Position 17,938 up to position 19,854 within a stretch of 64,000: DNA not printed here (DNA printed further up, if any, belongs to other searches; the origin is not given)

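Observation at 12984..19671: GntR-controlled locus: split transketolase, racemase-like isomerase, MFS transporter and DUF4038/GH140-like hydrolase, possibly for a branched or rare pentose such as apiose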

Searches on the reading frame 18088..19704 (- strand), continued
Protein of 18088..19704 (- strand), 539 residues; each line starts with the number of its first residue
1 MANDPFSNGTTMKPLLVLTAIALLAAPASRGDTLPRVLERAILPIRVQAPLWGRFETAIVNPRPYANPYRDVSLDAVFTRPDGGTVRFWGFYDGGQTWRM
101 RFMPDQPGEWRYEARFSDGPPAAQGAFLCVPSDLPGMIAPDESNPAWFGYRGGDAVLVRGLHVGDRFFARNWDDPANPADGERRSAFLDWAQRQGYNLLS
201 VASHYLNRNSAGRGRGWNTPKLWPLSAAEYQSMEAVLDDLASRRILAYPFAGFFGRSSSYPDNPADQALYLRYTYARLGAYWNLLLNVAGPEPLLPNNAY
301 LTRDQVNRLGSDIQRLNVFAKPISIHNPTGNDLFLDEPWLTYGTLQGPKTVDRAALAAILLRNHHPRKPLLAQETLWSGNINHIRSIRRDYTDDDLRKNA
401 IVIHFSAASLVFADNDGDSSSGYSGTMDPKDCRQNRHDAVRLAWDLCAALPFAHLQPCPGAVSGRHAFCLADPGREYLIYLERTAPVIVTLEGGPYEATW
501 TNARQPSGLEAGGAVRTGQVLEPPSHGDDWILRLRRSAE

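Call 59: fold_search(model_id=the predicted structure, library=pdb)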
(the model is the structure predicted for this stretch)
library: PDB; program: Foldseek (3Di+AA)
matches with E <= 10: 1825; with E <= 0.001: 210
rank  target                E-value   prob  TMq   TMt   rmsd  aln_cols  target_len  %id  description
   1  4n0r_B                6.2e-24  1.00  0.66  0.70   6.0       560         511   16  Crystal structure of a putative glycoside hydrolase (BVU_0362) from Bacteroides vulgatus ATCC 8482 at 1.80 A resolutio (released 2013-10-23)
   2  4n0r_A                9.2e-24  1.00  0.67  0.70   5.7       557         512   16  Crystal structure of a putative glycoside hydrolase (BVU_0362) from Bacteroides vulgatus ATCC 8482 at 1.80 A resolutio (released 2013-10-23)
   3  9gpg_A                6.7e-23  1.00  0.65  0.62   5.9       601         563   13  Complex of ManDH5 native enzyme with Mannobiose after co crystallization with Mannopentaose at 1.7 angstroms resolutio (released 2025-09-17)
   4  9gpe_A                3.4e-22  1.00  0.65  0.63   5.8       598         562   13  ManDH5 E303Q in complex with mannotetraose after co-crystalliztion with mannotetraose at 1.6 angstroms resolution a be (released 2025-09-17)
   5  9gmj                  9.5e-22  1.00  0.65  0.63   5.6       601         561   13  The crystal structure of ManDH5 Selenomethionine derivative at 1.6 Angstroms resolution - a beta-D-Mannanase of GH5 fami (released 2025-09-10)
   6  9gpc                  1.1e-21  1.00  0.66  0.64   5.7       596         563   14  The crystal structure of ManDH5 E303Q mutant at 1.4 Angstroms Resolution - a beta-D-Mannanase of GH5 family from Dictyog (released 2025-09-17)
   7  9gpa                  1.1e-21  1.00  0.65  0.62   5.9       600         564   14  ManDH5- a beta-D-Mannanase of GH5 family from Dictyoglomus thermophilium (released 2025-09-17)
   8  5msy_B                2.3e-17  1.00  0.56  0.67   5.6       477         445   14  Glycoside hydrolase BT_1012 (released 2017-03-22)
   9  8t9w_C                1.9e-16  1.00  0.58  0.71   4.5       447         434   15  Crystal structure of a GH140 apiosidase derived from a lignocellulolytic enriched mangrove metagenome. (released 2024-02-07)
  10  4qfu_H                6.4e-16  1.00  0.55  0.63   5.4       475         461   15  Crystal structure of a glycoside hydrolase family 5 (BVU_2644) from Bacteroides vulgatus ATCC 8482 at 1.90 A resolutio (released 2014-07-02)
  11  4qfu_A                6.4e-16  1.00  0.56  0.64   5.7       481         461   14  Crystal structure of a glycoside hydrolase family 5 (BVU_2644) from Bacteroides vulgatus ATCC 8482 at 1.90 A resolutio (released 2014-07-02)
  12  8t9w_B                7.1e-16  1.00  0.58  0.71   4.5       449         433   14  Crystal structure of a GH140 apiosidase derived from a lignocellulolytic enriched mangrove metagenome. (released 2024-02-07)
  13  4qfu_D                1.0e-15  1.00  0.55  0.64   5.8       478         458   14  Crystal structure of a glycoside hydrolase family 5 (BVU_2644) from Bacteroides vulgatus ATCC 8482 at 1.90 A resolutio (released 2014-07-02)
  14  4qfu_F                1.1e-15  1.00  0.55  0.63   5.7       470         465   14  Crystal structure of a glycoside hydrolase family 5 (BVU_2644) from Bacteroides vulgatus ATCC 8482 at 1.90 A resolutio (released 2014-07-02)
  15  4qfu_B                1.2e-15  1.00  0.55  0.62   5.7       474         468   14  Crystal structure of a glycoside hydrolase family 5 (BVU_2644) from Bacteroides vulgatus ATCC 8482 at 1.90 A resolutio (released 2014-07-02)
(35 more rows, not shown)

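Call 64: find_encoding_contigs(protein=P0150, flank=10000, max_places=1)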
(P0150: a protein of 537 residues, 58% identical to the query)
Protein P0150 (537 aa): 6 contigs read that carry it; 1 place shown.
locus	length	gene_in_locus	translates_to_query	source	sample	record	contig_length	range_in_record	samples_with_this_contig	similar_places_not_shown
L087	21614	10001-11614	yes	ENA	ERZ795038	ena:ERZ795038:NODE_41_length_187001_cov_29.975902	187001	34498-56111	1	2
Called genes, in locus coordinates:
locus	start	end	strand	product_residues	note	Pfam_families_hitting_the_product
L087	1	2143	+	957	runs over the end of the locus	PF07715:Plug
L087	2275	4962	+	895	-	PF13364:BetaGal_ABD2 (weak), PF02837:Glyco_hydro_2_N (weak), PF22666:Glyco_hydro_2_N2, PF21467:BetaGal_gal-bd (faint), PF00703:Glyco_hydro_2, PF02836:Glyco_hydro_2_C, PF16355:DUF4982, PF18565:Glyco_hydro2_C5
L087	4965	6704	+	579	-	PF00150:Cellulase (weak)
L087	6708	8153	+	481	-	PF07690:MFS_1, PF13347:MFS_2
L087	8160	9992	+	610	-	PF26410:GH5_mannosidase (weak)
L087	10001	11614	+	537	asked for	PF16586:DUF5060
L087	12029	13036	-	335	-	PF25838:Apionate_lact_M, PF25839:Apionate_lact_C (faint)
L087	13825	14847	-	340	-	PF01408:GFO_IDH_MocA, PF02894:GFO_IDH_MocA_C, PF22725:GFO_IDH_MocA_C3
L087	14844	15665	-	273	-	PF01261:AP_endonuc_2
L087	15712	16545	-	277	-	PF16896:PGDH_C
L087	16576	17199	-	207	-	PF13560:HTH_31, PF01381:HTH_3, PF07883:Cupin_2, PF02311:AraC_binding (weak)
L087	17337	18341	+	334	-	PF00532:Peripla_BP_1, PF13407:Peripla_BP_4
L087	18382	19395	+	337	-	PF02653:BPD_transp_2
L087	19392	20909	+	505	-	PF00005:ABC_tran, PF13304:AAA_21 (faint), PF00005:ABC_tran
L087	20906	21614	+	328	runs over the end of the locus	PF02653:BPD_transp_2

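Call 65: find_encoding_contigs(protein=P0174, flank=10000, max_places=1)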
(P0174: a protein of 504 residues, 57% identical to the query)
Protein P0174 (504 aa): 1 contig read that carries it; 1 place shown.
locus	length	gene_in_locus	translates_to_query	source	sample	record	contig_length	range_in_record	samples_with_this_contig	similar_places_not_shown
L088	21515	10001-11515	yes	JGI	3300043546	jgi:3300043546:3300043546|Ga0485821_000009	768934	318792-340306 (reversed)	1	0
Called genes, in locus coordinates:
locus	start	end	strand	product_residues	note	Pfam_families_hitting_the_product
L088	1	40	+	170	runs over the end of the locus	-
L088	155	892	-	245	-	PF01839:FG-GAP (faint), PF13517:FG-GAP_3 (weak)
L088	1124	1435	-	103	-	-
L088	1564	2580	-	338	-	-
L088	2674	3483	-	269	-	PF05148:Methyltransf_8 (weak), PF01209:Ubie_methyltran, PF13489:Methyltransf_23, PF13847:Methyltransf_31, PF08241:Methyltransf_11, PF08242:Methyltransf_12, PF13649:Methyltransf_25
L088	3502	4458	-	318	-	PF05721:PhyH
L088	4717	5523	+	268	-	PF07963:N_methyl (weak), PF07596:SBP_bac_10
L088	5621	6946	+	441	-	PF04230:PS_pyruv_trans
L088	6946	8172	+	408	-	PF00392:GntR, PF00532:Peripla_BP_1, PF13377:Peripla_BP_3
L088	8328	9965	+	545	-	PF16586:DUF5060, PF13204:Apiosidase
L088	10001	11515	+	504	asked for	PF16586:DUF5060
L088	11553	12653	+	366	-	PF22244:GCE_fung, PF00326:Peptidase_S9 (faint)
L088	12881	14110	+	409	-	-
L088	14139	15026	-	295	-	PF05988:DUF899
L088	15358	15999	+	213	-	-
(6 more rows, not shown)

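Call 66: find_encoding_contigs(protein=P0175, flank=10000, max_places=1)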
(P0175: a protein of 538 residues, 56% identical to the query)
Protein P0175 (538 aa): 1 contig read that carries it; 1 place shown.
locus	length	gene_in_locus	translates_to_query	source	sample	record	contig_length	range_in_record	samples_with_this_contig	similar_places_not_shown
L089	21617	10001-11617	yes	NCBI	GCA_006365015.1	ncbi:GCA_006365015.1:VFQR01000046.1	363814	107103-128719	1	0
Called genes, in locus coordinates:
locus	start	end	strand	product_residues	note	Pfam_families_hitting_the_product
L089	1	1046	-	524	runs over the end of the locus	PF00884:Sulfatase, PF16347:SGSH_C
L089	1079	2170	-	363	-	PF17957:Big_7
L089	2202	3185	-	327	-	PF03372:Exo_endo_phos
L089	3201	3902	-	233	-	-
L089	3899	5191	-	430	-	PF00149:Metallophos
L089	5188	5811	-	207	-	-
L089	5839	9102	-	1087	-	PF12708:Pect-lyase_RHGA_epim, PF17957:Big_7 (weak)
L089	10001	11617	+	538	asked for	PF16586:DUF5060, PF13204:Apiosidase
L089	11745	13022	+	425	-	PF07690:MFS_1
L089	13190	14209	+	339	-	PF01408:GFO_IDH_MocA, PF22725:GFO_IDH_MocA_C3, PF02894:GFO_IDH_MocA_C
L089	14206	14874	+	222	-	PF01177:Asp_Glu_race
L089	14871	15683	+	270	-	PF01261:AP_endonuc_2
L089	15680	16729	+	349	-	PF00180:Iso_dh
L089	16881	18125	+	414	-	PF07005:SBD_N, PF17042:NBD_C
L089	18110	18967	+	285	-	PF19799:DUF6282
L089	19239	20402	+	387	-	PF07690:MFS_1, PF12832:MFS_1_like (weak), PF13347:MFS_2 (weak), PF07690:MFS_1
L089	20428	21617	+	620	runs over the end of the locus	PF00884:Sulfatase, PF16347:SGSH_C (faint)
